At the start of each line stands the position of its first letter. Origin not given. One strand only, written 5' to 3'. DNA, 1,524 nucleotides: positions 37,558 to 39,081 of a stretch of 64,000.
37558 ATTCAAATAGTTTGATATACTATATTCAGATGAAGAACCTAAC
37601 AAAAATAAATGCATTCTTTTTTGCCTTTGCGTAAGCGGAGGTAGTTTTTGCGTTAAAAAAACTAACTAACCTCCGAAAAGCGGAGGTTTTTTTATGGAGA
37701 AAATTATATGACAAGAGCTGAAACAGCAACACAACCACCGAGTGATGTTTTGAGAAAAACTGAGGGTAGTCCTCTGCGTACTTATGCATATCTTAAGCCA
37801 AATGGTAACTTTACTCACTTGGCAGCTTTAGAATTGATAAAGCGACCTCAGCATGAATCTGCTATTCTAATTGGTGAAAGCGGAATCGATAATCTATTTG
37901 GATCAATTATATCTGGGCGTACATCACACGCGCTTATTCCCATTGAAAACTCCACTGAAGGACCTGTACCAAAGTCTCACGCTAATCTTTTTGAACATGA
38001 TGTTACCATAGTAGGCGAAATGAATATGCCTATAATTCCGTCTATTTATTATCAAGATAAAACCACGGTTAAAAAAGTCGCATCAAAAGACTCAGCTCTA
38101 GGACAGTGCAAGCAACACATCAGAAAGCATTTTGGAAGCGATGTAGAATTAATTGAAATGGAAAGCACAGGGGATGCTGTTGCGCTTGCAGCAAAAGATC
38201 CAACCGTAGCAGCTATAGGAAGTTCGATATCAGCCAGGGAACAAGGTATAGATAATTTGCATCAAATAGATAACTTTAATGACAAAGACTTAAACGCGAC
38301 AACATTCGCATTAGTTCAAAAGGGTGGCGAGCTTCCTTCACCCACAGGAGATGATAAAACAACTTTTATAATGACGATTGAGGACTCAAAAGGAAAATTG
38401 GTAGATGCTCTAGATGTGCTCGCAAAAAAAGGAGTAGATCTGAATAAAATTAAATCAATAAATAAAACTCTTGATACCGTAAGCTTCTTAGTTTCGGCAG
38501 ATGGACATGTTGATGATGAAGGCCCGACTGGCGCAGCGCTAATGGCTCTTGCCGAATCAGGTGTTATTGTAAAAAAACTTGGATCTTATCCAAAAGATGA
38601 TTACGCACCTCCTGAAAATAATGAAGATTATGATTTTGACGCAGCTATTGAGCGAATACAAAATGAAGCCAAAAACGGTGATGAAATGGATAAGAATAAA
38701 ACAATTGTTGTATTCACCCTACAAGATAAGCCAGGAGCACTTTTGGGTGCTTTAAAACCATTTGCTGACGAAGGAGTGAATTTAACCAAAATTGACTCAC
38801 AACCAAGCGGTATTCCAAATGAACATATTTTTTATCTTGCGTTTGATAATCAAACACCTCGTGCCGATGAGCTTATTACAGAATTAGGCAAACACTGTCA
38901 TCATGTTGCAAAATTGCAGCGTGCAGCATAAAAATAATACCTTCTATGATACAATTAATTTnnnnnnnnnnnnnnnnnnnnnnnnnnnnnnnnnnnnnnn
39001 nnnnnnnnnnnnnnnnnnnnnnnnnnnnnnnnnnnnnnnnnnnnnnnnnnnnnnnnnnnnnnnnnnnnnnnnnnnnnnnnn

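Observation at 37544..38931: Phe-codon leader peptide attenuator placed ahead of pheA-pheS-pheT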

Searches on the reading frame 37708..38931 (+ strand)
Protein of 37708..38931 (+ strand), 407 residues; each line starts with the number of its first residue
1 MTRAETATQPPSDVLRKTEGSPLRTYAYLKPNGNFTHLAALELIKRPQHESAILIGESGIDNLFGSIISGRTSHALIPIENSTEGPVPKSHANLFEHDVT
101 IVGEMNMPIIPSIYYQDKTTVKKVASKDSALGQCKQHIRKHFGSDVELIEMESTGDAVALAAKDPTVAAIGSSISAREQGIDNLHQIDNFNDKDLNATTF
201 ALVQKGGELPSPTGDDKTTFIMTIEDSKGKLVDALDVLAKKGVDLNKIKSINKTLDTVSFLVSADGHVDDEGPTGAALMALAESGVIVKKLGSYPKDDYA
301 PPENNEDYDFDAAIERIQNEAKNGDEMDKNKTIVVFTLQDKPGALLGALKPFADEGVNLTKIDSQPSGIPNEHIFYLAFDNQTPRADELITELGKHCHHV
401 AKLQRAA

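Call 3: search_protein_families(library=pfam, proteins=[window:37708-38931:+])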
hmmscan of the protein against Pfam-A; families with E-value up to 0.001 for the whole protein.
window:37708-38931:+ (407 aa): 2 families
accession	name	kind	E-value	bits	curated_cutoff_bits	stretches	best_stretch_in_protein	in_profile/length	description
PF00800.23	PDT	-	8.8e-32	110.8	25.2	1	27-205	2-178/181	Prephenate dehydratase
PF01842.31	ACT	-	1.1e-10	41.5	27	1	332-395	1-63/66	ACT domain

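Call 6: find_homologous_proteins(query=window:37708-38931:+)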
Query window:37708-38931:+ (407 aa): 4252 proteins with E <= 0.001 among 8000 candidates; the best 120 are listed.
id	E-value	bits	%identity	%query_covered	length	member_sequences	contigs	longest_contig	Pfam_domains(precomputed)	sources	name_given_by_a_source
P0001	3.7e-267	904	100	100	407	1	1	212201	PF00800.24,PF01842.32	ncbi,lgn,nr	ncbi:MAG TPA: prephenate dehydratase domain-containing protein [Candidatus Limnocylindrales bacteriu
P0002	7.3e-136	471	57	99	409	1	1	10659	PF00800.24,PF01842.32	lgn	-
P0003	6.3e-131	455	56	97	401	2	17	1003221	PF00800.24,PF01842.32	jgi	jgi:chorismate mutase / prephenate dehydratase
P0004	1.2e-130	454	59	93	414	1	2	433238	PF00800.24,PF01842.32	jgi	jgi:prephenate dehydratase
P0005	1.7e-129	450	58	92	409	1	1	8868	PF00800.24,PF01842.32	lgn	-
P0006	6.0e-128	445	57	95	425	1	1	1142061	PF00800.24,PF01842.32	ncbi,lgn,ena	-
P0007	5.5e-127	442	55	98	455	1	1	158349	PF00800.24,PF01842.32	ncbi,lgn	-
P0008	1.4e-95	339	48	93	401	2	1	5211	PF00800.24,PF01842.32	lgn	-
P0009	8.2e-89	316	44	95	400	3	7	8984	PF00800.24,PF01842.32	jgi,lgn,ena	-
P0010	2.9e-71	259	39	94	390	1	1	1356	PF00800.24,PF01842.32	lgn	-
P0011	5.2e-71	258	40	94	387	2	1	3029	PF00800.24,PF01842.32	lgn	-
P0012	4.3e-70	255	41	92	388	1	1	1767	PF00800.24,PF01842.32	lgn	-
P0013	1.6e-69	253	40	93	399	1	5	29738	PF00800.24,PF22629.3,PF01842.32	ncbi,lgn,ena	-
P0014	7.4e-69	251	40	93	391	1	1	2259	PF00800.24,PF22629.3,PF01842.32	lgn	-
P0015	1.3e-68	250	38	97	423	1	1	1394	PF00800.24,PF01842.32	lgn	-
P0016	1.2e-66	244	39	94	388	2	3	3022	PF00800.24,PF01842.32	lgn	-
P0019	5.3e-51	192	34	92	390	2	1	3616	PF00800.24,PF01842.32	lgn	-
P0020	9.1e-50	188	33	92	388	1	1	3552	PF00800.24,PF01842.32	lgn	-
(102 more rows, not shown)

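Call 9: find_related_loci(query=A1, collection=genome_contigs, flank=6000)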
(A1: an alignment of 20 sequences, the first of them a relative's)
Query A1 (407 aa) in genome_contigs; peptide patterns used: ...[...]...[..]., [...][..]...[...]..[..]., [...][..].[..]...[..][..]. (x = any residue, [..] = any of these).
599 stretches matched a pattern (row limit reached: there are more); 594 encode a relative of the query (tblastn E <= 1e-3); the best 80 are kept; 80 distinct loci.
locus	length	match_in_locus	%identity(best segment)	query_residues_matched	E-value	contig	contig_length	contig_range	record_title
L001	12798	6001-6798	35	28-403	1e-36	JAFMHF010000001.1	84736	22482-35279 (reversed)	MAG: Puniceicoccaceae bacterium isolate DEBay_Spr20G08_39 NODE_141_length_84736_cov_22.0731, whole genome shotgun sequen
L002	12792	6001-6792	35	27-379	7e-37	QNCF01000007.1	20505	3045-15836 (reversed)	MAG: Candidatus Omnitrophota bacterium isolate B48_G9 B48_Guay9_scaffold_01561, whole genome shotgun sequence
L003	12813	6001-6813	35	25-403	5e-36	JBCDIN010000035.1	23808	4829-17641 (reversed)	MAG: Verrucomicrobiota bacterium isolate P01_H01_bin.180 k141_2056179_length_23808_cov_14.3494, whole genome shotgun seq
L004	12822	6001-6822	34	21-397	1e-35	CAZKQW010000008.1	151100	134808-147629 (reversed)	MAG TPA_asm: uncultured Pseudomonadota bacterium isolate SRP278252_co2_16 genome assembly, contig: NODE_125_length_15110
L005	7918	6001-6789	33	27-403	3e-35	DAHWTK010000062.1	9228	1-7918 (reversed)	MAG TPA_asm: Nitrospirae bacterium isolate clean1511 NODE_62_length_9228_cov_31.130587, whole genome shotgun sequence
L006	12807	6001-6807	33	22-380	2e-35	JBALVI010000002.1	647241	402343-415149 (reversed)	MAG: Halioglobus sp. isolate 5NakV-04 NODE_9_length_647241_cov_83.088842, whole genome shotgun sequence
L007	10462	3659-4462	35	22-296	1e-33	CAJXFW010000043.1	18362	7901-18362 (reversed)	MAG TPA_asm: uncultured Thiogranum sp. isolate SRR4028170_bin.1_MetaBAT_v2.12.1_MAG genome assembly, contig: NODE_858_le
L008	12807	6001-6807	34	22-380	1e-33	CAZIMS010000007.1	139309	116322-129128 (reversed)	MAG TPA_asm: uncultured Pseudomonadota bacterium isolate binchicken_co40_56 genome assembly, contig: NODE_148_length_139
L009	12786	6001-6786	36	27-380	3e-33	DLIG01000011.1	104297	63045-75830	MAG TPA_asm: Sulfurovum sp. UBA7648 UBA7648_contig_5207, whole genome shotgun sequence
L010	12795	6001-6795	31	27-296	7e-33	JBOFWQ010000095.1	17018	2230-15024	MAG: Moraxella sp. isolate WFFMC_MAG_548 k139_31964_flag=0_multi=21.2530_len=17018, whole genome shotgun sequence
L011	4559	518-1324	32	22-393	7e-33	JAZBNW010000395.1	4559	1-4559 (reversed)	MAG: Halieaceae bacterium isolate bin.783 k117_7990025, whole genome shotgun sequence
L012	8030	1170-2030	34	4-396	1e-32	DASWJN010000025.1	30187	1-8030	MAG TPA_asm: Candidatus Methylomirabilota bacterium isolate SMAG_U2896 k141_2606350, whole genome shotgun sequence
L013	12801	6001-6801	31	22-377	1e-32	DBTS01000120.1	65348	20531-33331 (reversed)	MAG TPA_asm: Rhodocyclaceae bacterium UBA1310 UBA1310_contig_2319, whole genome shotgun sequence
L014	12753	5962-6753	33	25-295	5e-32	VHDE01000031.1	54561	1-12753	MAG: Verrucomicrobia bacterium isolate K_Offshore_80m_m1_157 K_Offshore_80m_m1_157_Ga0194132_10001121, whole genome shot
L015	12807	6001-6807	31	22-393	5e-32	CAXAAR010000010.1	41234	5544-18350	MAG TPA_asm: uncultured Halieaceae bacterium isolate ERR770967_binner23_Refined_1 genome assembly, contig: ERZ1741275.11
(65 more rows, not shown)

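Call 10: find_encoding_contigs(protein=P0003, flank=4000, max_places=3)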
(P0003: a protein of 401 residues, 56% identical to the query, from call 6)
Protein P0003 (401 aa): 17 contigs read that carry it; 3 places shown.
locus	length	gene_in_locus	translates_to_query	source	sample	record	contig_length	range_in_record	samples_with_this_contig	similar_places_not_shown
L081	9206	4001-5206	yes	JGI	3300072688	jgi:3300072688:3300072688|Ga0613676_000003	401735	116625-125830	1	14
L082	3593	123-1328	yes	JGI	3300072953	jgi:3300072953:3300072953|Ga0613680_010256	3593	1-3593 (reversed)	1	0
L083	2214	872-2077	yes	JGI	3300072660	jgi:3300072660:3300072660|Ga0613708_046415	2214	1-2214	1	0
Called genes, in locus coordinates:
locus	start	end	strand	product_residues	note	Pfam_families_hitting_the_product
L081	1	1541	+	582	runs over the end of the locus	PF07973:tRNA_SAD, PF00587:tRNA-synt_2b, PF03129:HGTP_anticodon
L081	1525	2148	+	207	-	PF05198:IF3_N, PF00707:IF3_C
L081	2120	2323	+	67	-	PF01632:Ribosomal_L35p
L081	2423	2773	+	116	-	PF00453:Ribosomal_L20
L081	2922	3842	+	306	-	PF00793:DAHP_synth_1 (weak)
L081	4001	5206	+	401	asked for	PF00800:PDT, PF01842:ACT (weak)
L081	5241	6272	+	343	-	PF02912:Phe_tRNA-synt_N, PF01409:tRNA-synt_2d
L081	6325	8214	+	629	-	PF03483:B3_4, PF03484:B5, PF17759:tRNA_synthFbeta, PF03147:FDX-ACB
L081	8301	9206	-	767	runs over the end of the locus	PF00912:Transgly, PF00905:Transpeptidase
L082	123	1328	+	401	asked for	PF00800:PDT, PF01842:ACT (weak)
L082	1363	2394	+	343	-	PF02912:Phe_tRNA-synt_N, PF01409:tRNA-synt_2d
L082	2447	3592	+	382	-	?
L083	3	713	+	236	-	?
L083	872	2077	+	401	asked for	PF00800:PDT, PF01842:ACT (weak)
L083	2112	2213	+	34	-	?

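Call 11: find_encoding_contigs(protein=P0006, flank=4000, max_places=2)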
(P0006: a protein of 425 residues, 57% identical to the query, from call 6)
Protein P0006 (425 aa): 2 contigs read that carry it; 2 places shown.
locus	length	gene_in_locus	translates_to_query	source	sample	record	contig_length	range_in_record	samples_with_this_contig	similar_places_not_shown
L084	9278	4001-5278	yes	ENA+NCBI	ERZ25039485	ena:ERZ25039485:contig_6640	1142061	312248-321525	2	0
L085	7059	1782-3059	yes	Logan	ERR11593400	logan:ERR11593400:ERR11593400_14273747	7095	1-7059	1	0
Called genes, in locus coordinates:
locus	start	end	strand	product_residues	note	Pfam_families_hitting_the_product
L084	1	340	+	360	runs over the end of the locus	PF04389:Peptidase_M28 (weak), PF01546:Peptidase_M20, PF05343:Peptidase_M42 (weak), PF07687:M20_dimer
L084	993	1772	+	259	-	PF00587:tRNA-synt_2b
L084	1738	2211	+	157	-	PF00587:tRNA-synt_2b, PF03129:HGTP_anticodon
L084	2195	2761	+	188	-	PF05198:IF3_N, PF00707:IF3_C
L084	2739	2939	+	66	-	PF01632:Ribosomal_L35p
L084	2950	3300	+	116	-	PF00453:Ribosomal_L20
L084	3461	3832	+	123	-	-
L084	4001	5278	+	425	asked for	PF00800:PDT, PF01842:ACT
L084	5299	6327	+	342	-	PF02912:Phe_tRNA-synt_N, PF01409:tRNA-synt_2d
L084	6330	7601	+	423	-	PF03483:B3_4, PF03484:B5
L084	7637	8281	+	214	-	PF17759:tRNA_synthFbeta, PF03147:FDX-ACB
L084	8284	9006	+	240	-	PF01411:tRNA-synt_2c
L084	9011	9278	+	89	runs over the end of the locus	-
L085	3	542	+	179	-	?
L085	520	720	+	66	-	PF01632:Ribosomal_L35p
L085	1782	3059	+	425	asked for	PF00800:PDT, PF01842:ACT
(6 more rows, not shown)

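Call 12: find_encoding_contigs(protein=P0004, flank=4000, max_places=2)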
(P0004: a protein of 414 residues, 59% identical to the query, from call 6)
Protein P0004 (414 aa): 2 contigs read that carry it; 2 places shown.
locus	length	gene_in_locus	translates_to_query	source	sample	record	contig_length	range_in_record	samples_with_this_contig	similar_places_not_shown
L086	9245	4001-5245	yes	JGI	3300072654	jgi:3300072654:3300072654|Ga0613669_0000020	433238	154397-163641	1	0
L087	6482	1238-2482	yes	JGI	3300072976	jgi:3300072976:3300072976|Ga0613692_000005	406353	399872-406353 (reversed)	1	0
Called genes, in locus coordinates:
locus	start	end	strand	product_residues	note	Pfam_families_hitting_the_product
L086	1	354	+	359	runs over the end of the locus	PF04389:Peptidase_M28 (weak), PF05343:Peptidase_M42 (faint), PF01546:Peptidase_M20, PF07687:M20_dimer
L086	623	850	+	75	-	PF18910:DUF5665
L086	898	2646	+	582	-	PF07973:tRNA_SAD, PF00587:tRNA-synt_2b, PF03129:HGTP_anticodon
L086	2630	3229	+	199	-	PF05198:IF3_N, PF00707:IF3_C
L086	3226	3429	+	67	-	PF01632:Ribosomal_L35p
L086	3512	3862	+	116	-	PF00453:Ribosomal_L20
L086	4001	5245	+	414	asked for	PF00800:PDT, PF01842:ACT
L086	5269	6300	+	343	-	PF02912:Phe_tRNA-synt_N, PF01409:tRNA-synt_2d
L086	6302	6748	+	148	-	PF00293:NUDIX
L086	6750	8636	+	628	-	PF03483:B3_4, PF03484:B5, PF17759:tRNA_synthFbeta, PF03147:FDX-ACB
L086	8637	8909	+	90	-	-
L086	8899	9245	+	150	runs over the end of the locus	-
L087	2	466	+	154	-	?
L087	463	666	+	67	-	PF01632:Ribosomal_L35p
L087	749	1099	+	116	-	PF00453:Ribosomal_L20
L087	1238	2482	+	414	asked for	PF00800:PDT, PF01842:ACT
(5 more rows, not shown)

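Call 17: find_encoding_contigs(protein=P0007, flank=4000, max_places=2)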
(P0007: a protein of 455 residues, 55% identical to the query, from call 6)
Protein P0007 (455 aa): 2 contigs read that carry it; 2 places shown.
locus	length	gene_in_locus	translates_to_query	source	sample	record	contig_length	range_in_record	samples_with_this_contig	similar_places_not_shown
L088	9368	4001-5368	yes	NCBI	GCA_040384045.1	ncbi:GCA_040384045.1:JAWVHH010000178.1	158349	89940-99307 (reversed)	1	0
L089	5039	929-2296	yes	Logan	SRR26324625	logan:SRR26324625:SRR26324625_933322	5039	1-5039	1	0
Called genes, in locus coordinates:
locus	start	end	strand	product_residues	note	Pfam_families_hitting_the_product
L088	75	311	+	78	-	PF18910:DUF5665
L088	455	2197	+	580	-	PF07973:tRNA_SAD, PF00587:tRNA-synt_2b, PF03129:HGTP_anticodon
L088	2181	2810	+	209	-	PF05198:IF3_N, PF00707:IF3_C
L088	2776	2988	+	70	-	PF01632:Ribosomal_L35p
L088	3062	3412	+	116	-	PF00453:Ribosomal_L20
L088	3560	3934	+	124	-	-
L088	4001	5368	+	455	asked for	PF00800:PDT, PF01842:ACT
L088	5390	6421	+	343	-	PF02912:Phe_tRNA-synt_N, PF01409:tRNA-synt_2d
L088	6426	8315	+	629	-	PF03483:B3_4, PF03484:B5, PF17759:tRNA_synthFbeta, PF03147:FDX-ACB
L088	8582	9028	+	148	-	-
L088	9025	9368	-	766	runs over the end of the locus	PF00912:Transgly, PF00905:Transpeptidase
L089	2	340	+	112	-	?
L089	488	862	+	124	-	-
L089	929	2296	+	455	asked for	PF00800:PDT, PF01842:ACT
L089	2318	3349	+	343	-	PF02912:Phe_tRNA-synt_N, PF01409:tRNA-synt_2d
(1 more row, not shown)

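Call 18: find_encoding_contigs(protein=P0002, flank=4000, max_places=2)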
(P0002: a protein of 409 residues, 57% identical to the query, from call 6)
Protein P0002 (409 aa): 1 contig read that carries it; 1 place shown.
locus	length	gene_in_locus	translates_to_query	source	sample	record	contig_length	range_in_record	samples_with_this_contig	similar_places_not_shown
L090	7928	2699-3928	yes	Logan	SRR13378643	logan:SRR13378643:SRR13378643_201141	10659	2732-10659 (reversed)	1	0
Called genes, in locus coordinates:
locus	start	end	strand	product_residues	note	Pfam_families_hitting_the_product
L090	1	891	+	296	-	?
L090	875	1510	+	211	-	PF05198:IF3_N, PF00707:IF3_C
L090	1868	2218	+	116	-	PF00453:Ribosomal_L20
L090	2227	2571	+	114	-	-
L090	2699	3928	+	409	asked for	PF00800:PDT, PF01842:ACT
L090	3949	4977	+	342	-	PF02912:Phe_tRNA-synt_N, PF01409:tRNA-synt_2d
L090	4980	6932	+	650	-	PF03483:B3_4, PF03484:B5, PF17759:tRNA_synthFbeta, PF03147:FDX-ACB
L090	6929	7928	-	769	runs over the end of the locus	PF00912:Transgly, PF00905:Transpeptidase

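Call 19: find_encoding_contigs(protein=P0005, flank=4000, max_places=2)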
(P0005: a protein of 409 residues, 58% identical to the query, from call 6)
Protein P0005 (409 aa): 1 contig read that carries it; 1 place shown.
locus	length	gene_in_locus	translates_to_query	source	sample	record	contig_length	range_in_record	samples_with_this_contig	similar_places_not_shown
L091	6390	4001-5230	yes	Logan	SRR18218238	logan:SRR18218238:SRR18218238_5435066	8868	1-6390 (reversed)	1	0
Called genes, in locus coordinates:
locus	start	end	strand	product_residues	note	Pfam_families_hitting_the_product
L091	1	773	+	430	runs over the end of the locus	PF00291:PALP, PF00585:Thr_dehydrat_C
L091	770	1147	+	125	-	PF01042:Ribonuc_L-PSP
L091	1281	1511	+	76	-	PF18910:DUF5665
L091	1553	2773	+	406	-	PF00587:tRNA-synt_2b, PF03129:HGTP_anticodon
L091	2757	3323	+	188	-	PF05198:IF3_N, PF00707:IF3_C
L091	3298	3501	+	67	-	PF01632:Ribosomal_L35p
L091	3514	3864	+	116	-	PF00453:Ribosomal_L20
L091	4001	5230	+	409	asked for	PF00800:PDT, PF01842:ACT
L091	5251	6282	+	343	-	PF02912:Phe_tRNA-synt_N, PF01409:tRNA-synt_2d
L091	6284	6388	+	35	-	?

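Call 22: find_encoding_contigs(protein=P0008, flank=4000, max_places=2)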
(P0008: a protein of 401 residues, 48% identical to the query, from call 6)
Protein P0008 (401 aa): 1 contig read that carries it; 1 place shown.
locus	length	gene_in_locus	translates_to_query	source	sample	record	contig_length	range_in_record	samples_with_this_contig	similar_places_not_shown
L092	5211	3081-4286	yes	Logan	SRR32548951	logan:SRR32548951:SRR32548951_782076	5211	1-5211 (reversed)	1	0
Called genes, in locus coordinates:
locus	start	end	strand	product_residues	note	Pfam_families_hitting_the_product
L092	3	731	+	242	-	?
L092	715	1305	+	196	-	PF05198:IF3_N, PF00707:IF3_C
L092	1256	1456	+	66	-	PF01632:Ribosomal_L35p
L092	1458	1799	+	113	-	PF00453:Ribosomal_L20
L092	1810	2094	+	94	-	PF03449:GreA_GreB_N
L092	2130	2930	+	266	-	PF14681:UPRTase, PF00156:Pribosyltran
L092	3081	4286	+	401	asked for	PF00800:PDT, PF01842:ACT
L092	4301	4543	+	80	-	-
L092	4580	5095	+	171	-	-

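Call 23: find_encoding_contigs(protein=P0009, flank=4000, max_places=3)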
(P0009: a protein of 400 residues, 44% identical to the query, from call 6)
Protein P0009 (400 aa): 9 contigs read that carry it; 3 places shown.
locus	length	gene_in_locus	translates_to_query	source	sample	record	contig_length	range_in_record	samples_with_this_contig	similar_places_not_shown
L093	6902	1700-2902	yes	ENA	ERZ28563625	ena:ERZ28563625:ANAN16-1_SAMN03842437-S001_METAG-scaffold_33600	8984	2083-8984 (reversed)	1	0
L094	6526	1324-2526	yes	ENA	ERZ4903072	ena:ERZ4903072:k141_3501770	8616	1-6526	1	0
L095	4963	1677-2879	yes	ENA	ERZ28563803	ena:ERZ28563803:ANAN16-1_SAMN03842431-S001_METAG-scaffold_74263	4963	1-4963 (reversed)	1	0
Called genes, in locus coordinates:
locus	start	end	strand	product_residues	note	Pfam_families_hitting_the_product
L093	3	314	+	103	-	?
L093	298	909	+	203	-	PF05198:IF3_N, PF00707:IF3_C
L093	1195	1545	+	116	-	PF00453:Ribosomal_L20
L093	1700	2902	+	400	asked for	PF00800:PDT, PF01842:ACT (faint)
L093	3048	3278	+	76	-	-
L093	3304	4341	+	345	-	PF02912:Phe_tRNA-synt_N, PF01409:tRNA-synt_2d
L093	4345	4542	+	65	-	-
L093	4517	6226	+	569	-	PF03483:B3_4, PF03484:B5, PF17759:tRNA_synthFbeta, PF03147:FDX-ACB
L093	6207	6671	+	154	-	-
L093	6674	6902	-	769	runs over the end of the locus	?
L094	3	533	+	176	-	?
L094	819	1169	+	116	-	PF00453:Ribosomal_L20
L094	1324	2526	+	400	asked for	PF00800:PDT, PF01842:ACT (faint)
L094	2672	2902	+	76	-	-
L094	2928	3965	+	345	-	PF02912:Phe_tRNA-synt_N, PF01409:tRNA-synt_2d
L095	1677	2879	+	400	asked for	PF00800:PDT, PF01842:ACT (faint)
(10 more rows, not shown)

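Call 24: find_encoding_contigs(protein=P0013, flank=6000, max_places=3)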
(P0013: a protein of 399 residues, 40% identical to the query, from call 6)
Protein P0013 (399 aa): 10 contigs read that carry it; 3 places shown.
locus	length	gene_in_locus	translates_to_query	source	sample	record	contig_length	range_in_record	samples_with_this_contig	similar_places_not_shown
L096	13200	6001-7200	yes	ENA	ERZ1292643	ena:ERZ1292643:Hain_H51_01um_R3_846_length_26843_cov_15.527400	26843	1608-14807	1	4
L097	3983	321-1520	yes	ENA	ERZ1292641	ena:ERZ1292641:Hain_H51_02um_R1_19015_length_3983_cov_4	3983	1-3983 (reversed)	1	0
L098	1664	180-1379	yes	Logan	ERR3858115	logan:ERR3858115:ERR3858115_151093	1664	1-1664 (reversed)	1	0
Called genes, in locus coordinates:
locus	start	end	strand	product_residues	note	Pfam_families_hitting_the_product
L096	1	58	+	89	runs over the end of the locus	-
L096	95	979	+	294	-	PF05697:Trigger_N, PF05698:Trigger_C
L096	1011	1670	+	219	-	PF18904:DUF5660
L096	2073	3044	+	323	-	PF00389:2-Hacid_dh, PF00670:AdoHcyase_NAD (faint), PF02826:2-Hacid_dh_C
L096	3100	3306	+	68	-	-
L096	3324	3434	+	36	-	-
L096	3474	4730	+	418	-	PF00587:tRNA-synt_2b, PF03129:HGTP_anticodon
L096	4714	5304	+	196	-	PF05198:IF3_N, PF00707:IF3_C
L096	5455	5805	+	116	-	PF00453:Ribosomal_L20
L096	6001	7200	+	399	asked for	PF00800:PDT, PF01842:ACT, PF22629:ACT_AHAS_ss (faint), PF01842:ACT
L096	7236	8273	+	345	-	PF02912:Phe_tRNA-synt_N, PF01409:tRNA-synt_2d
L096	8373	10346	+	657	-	PF03483:B3_4, PF03484:B5, PF17759:tRNA_synthFbeta, PF03147:FDX-ACB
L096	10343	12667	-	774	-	PF00912:Transgly, PF00905:Transpeptidase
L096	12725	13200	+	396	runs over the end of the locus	PF00579:tRNA-synt_1b, PF22421:SYY_C-terminal (weak), PF01479:S4 (weak)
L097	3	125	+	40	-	?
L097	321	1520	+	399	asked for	PF00800:PDT, PF01842:ACT, PF22629:ACT_AHAS_ss (faint), PF01842:ACT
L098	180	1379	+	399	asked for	PF00800:PDT, PF01842:ACT, PF22629:ACT_AHAS_ss (faint), PF01842:ACT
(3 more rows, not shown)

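Call 34: find_encoding_contigs(protein=P0019, flank=3000, max_places=2)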
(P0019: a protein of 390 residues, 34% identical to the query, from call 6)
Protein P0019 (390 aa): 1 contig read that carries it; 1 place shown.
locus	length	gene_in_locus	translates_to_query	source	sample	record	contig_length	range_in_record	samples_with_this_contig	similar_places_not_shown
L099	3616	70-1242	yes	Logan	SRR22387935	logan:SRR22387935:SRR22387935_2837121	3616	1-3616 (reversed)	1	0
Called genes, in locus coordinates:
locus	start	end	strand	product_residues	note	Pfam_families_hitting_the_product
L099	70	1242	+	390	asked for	PF00800:PDT, PF01842:ACT (faint)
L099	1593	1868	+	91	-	-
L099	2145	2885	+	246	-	-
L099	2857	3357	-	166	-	PF01230:HIT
